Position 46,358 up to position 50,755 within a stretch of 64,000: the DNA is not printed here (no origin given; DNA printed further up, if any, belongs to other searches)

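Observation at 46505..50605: One 1366-aa polypeptide fuses a processive GT2 synthase, a multi-helix membrane region and two periplasmic glycoside-hydrolase-like domains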

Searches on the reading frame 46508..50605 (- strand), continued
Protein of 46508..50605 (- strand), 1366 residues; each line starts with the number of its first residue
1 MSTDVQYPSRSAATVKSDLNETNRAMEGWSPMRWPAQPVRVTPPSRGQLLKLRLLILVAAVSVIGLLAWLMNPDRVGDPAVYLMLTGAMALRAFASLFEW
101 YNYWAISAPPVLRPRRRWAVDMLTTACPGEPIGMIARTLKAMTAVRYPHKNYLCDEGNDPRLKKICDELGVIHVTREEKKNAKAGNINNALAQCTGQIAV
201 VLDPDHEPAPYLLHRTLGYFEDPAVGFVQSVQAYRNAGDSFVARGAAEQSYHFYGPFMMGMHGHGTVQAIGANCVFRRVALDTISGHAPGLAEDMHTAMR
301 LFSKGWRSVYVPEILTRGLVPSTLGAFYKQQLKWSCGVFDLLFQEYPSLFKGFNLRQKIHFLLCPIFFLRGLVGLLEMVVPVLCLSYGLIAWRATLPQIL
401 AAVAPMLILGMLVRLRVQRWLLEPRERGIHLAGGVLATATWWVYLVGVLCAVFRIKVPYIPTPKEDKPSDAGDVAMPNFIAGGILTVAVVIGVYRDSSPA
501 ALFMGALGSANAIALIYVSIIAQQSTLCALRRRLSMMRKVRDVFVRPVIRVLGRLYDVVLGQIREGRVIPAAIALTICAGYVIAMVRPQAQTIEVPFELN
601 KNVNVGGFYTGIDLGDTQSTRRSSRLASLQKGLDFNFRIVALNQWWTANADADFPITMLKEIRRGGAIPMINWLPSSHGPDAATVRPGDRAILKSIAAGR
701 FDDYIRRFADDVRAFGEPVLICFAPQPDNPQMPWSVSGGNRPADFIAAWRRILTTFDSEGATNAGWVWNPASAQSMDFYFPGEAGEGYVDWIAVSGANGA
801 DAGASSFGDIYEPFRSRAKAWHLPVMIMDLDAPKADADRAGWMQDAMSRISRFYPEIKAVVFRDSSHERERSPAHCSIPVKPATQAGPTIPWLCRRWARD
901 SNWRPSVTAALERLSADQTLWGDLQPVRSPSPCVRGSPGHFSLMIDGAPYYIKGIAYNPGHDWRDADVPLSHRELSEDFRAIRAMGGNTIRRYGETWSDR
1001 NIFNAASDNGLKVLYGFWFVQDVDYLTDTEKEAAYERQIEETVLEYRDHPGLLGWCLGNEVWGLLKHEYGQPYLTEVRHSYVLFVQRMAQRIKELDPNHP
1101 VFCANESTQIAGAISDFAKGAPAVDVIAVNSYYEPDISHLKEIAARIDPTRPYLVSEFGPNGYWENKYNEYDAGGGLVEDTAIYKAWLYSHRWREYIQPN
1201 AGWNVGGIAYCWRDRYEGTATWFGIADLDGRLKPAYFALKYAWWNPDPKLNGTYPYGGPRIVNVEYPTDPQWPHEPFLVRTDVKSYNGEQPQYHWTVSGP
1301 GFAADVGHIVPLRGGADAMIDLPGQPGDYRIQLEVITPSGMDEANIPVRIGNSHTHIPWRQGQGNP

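Call 56: find_encoding_contigs(protein=P0052, flank=9000, max_places=1)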
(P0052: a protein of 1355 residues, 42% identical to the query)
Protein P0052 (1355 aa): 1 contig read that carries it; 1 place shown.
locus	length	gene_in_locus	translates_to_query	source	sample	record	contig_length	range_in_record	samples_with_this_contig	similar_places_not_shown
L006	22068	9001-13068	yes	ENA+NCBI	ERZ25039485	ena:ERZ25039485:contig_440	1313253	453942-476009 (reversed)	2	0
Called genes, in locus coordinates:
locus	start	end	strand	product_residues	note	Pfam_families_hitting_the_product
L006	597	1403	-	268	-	PF01678:DAP_epimerase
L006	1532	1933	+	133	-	-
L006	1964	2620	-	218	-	-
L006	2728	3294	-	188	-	-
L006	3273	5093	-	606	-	-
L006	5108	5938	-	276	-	PF07963:N_methyl (weak)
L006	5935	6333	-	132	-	-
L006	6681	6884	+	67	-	-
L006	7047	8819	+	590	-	PF24251:DUF7453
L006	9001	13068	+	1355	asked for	PF13641:Glyco_tranf_2_3, PF00535:Glycos_transf_2, PF13506:Glyco_transf_21, PF13632:Glyco_trans_2_3, PF03552:Cellulose_synt, PF02836:Glyco_hydro_2_C (weak), PF03198:Glyco_hydro_72 (weak)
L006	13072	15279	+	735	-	PF23914:TPR_CcmH_CycH (faint), PF13176:TPR_7 (faint), PF13424:TPR_12 (faint), PF13429:TPR_15, PF13432:TPR_16 (weak), PF14559:TPR_19 (weak), PF22860:DUF7017 (weak), PF14559:TPR_19, +10 more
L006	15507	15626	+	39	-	-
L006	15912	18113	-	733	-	PF20703:nSTAND1, PF13306:LRR_5 (faint), PF23952:LRR_EndoS (faint), PF25013:LRR_Zer-1 (faint), PF25019:LRR_R13L1-DRL21 (faint), PF12799:LRR_4 (weak)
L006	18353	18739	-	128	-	-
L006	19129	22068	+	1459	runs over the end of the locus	PF07995:GSDH, PF17963:Big_9 (faint), PF00801:PKD, PF18911:PKD_4, PF22352:K319L-like_PKD (faint), PF24251:DUF7453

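Call 57: find_encoding_contigs(protein=P0077, flank=9000, max_places=1)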
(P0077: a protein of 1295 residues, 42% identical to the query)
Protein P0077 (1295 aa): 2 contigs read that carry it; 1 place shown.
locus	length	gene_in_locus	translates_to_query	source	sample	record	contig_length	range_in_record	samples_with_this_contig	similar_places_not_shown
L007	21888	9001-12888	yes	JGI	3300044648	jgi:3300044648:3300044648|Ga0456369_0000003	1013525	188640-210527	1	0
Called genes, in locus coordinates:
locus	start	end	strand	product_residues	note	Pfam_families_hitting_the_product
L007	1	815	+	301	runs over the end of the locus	PF01544:CorA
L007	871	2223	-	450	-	-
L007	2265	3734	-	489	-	PF17164:DUF5122 (faint), PF18962:Por_Secre_tail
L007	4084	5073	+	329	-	-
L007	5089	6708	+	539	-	PF02156:Glyco_hydro_26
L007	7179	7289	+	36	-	-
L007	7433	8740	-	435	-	PF02836:Glyco_hydro_2_C (weak)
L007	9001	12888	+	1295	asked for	PF00535:Glycos_transf_2, PF13641:Glyco_tranf_2_3, PF13506:Glyco_transf_21, PF13632:Glyco_trans_2_3, PF03552:Cellulose_synt, PF02156:Glyco_hydro_26 (weak), PF02836:Glyco_hydro_2_C, PF03198:Glyco_hydro_72 (weak)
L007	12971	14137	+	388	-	PF01757:Acyl_transf_3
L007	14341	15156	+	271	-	PF12146:Hydrolase_4, PF00561:Abhydrolase_1, PF12697:Abhydrolase_6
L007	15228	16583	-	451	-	PF11329:DUF3131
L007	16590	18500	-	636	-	PF13632:Glyco_trans_2_3 (faint), PF00535:Glycos_transf_2, PF13641:Glyco_tranf_2_3 (weak), PF03552:Cellulose_synt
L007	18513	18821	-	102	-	PF13466:STAS_2 (weak)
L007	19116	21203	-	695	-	PF01483:P_proprotein, PF08757:CotH, PF18962:Por_Secre_tail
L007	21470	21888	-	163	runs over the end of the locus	PF04461:YajQ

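Call 76: find_encoding_contigs(protein=P0011, flank=7000, max_places=1)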
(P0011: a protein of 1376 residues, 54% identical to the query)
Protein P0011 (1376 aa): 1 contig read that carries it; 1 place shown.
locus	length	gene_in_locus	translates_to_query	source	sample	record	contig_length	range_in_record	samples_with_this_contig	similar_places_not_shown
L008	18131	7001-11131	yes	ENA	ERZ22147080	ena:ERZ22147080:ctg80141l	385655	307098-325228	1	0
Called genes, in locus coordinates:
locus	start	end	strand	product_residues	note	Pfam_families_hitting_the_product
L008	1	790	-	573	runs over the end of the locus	PF03235:GmrSD_N, PF07510:GmrSD_C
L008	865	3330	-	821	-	PF00343:Phosphorylase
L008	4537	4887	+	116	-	-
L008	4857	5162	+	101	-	PF02517:Rce1-like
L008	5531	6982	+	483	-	PF10609:ParA, PF01656:CbiA, PF13614:AAA_31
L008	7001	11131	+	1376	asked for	PF00535:Glycos_transf_2, PF13641:Glyco_tranf_2_3, PF13506:Glyco_transf_21, PF13632:Glyco_trans_2_3, PF03552:Cellulose_synt (weak), PF02836:Glyco_hydro_2_C (weak)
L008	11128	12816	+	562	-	PF00515:TPR_1 (faint), PF13181:TPR_8 (faint), PF13424:TPR_12 (faint), PF13432:TPR_16 (faint), PF14559:TPR_19 (weak), PF23914:TPR_CcmH_CycH (weak), PF13428:TPR_14 (weak), PF14559:TPR_19, +4 more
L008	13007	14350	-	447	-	-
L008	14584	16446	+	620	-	PF00082:Peptidase_S8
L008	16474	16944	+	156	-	PF09900:DUF2127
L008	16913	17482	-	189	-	PF02870:Methyltransf_1N, PF01035:DNA_binding_1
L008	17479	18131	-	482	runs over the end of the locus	PF02805:Ada_Zn_binding, PF00165:HTH_AraC (faint), PF12833:HTH_18, PF06029:AlkA_N, PF00730:HhH-GPD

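Call 77: find_encoding_contigs(protein=P0070, flank=7000, max_places=1)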
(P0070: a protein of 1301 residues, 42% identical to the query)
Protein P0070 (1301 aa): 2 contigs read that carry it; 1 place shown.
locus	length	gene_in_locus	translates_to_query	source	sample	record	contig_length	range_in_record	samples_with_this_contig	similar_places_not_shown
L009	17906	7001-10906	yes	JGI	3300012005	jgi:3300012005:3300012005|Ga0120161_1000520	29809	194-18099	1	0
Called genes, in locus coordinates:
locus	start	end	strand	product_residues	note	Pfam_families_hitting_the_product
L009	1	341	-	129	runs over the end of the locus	-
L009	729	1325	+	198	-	-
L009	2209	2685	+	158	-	PF18962:Por_Secre_tail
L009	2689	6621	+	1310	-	-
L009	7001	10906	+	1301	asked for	PF00535:Glycos_transf_2, PF13641:Glyco_tranf_2_3, PF13506:Glyco_transf_21, PF13632:Glyco_trans_2_3, PF02836:Glyco_hydro_2_C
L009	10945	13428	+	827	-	PF00884:Sulfatase, PF01663:Phosphodiest (weak), PF02995:DUF229 (weak), PF16347:SGSH_C (faint)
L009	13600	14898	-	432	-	PF02836:Glyco_hydro_2_C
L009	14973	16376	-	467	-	PF03065:Glyco_hydro_57, PF01522:Polysacc_deac_1 (weak)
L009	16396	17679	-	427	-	PF08323:Glyco_transf_5, PF13439:Glyco_transf_4, PF13579:Glyco_trans_4_4, PF20706:GT4-conflict, PF00534:Glycos_transf_1, PF13692:Glyco_trans_1_4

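Call 78: find_encoding_contigs(protein=P0114, flank=7000, max_places=1)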
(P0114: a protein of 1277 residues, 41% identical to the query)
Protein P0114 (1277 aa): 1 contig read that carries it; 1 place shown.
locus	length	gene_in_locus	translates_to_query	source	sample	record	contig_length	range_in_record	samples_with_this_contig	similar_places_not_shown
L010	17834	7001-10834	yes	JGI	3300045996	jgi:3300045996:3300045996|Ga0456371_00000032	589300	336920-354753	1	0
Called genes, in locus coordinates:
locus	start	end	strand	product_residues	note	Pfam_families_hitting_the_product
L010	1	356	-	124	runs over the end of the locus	PF13564:DoxX_2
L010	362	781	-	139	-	PF08327:AHSA1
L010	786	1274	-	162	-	PF08327:AHSA1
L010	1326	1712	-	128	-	PF01022:HTH_5, PF12840:HTH_20, PF13412:HTH_24 (faint), PF08279:HTH_11 (weak)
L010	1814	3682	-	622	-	PF02156:Glyco_hydro_26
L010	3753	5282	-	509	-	PF13091:PLDc_2, PF00614:PLDc (weak)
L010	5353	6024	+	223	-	PF00300:His_Phos_1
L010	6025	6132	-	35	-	-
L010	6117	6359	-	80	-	-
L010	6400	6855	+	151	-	-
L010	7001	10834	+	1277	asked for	PF00535:Glycos_transf_2, PF13641:Glyco_tranf_2_3, PF13506:Glyco_transf_21, PF03552:Cellulose_synt, PF13632:Glyco_trans_2_3, PF02156:Glyco_hydro_26 (weak), PF02836:Glyco_hydro_2_C, PF03198:Glyco_hydro_72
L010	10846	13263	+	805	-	PF00884:Sulfatase, PF01663:Phosphodiest, PF02995:DUF229, PF01676:Metalloenzyme (weak), PF16347:SGSH_C (faint)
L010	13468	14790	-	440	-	PF02836:Glyco_hydro_2_C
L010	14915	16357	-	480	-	PF18962:Por_Secre_tail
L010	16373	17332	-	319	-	PF09982:LpxR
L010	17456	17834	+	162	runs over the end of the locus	PF12802:MarR_2, PF13463:HTH_27 (faint)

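Call 79: find_encoding_contigs(protein=P0119, flank=7000, max_places=1)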
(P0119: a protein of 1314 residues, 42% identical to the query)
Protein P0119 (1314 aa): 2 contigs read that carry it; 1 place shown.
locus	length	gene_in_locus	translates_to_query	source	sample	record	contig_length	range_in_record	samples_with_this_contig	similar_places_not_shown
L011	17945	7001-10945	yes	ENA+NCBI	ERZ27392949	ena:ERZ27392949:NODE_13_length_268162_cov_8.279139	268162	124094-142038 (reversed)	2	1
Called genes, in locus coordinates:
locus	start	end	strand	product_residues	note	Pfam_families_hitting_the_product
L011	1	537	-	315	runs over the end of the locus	-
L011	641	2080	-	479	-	PF01943:Polysacc_synt, PF13440:Polysacc_synt_3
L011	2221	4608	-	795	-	PF02706:Wzz (weak), PF01656:CbiA (faint), PF13614:AAA_31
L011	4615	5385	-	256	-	PF02563:Poly_export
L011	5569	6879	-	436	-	PF02836:Glyco_hydro_2_C (weak)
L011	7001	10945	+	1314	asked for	PF00535:Glycos_transf_2, PF13641:Glyco_tranf_2_3, PF13506:Glyco_transf_21, PF13632:Glyco_trans_2_3, PF03552:Cellulose_synt, PF02156:Glyco_hydro_26, PF03198:Glyco_hydro_72, PF02836:Glyco_hydro_2_C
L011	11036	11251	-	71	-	-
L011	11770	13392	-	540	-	PF07969:Amidohydro_3, PF01979:Amidohydro_1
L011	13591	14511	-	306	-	PF25539:Bestrophin_2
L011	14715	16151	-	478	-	PF00535:Glycos_transf_2, PF10111:Glyco_tranf_2_2 (faint), PF13641:Glyco_tranf_2_3, PF03142:Chitin_synth_2, PF13632:Glyco_trans_2_3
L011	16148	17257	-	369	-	PF02985:HEAT (faint), PF13646:HEAT_2 (weak)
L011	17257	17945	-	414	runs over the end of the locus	PF13428:TPR_14 (faint), PF14559:TPR_19 (weak), PF19413:YaiO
